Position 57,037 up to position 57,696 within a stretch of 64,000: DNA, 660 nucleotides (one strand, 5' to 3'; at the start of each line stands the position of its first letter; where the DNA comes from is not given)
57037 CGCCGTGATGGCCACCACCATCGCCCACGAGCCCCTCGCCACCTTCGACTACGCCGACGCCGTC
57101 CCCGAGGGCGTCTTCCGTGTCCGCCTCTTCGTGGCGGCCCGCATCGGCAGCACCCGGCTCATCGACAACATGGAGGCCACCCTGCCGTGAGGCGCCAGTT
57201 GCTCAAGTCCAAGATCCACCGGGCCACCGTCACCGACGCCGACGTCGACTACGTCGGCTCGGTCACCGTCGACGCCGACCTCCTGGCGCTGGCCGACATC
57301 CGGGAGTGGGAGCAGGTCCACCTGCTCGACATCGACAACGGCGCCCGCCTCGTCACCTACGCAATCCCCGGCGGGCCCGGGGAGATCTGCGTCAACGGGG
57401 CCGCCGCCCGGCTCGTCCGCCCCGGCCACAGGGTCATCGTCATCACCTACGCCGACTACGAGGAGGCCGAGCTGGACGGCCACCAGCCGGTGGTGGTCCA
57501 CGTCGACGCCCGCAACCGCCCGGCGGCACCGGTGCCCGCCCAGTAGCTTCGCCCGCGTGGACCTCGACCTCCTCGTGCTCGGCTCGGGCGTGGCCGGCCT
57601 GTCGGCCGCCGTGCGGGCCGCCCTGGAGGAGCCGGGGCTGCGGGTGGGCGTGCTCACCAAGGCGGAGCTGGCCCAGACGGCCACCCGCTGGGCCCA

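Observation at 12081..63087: Synthesis: three unrelated short-repeat families all occupy gene boundaries while preserving reading frames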

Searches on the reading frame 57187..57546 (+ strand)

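Call 88: search_protein_families(library=pfam, proteins=[window:57187-57546:+], max_evalue=0.001)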
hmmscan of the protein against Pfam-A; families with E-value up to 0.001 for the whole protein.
window:57187-57546:+ (119 aa): 1 family
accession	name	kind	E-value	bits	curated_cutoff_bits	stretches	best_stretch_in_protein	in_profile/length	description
PF02261.22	Asp_decarbox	-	7.7e-44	148.7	25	1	1-111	1-113/115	Aspartate decarboxylase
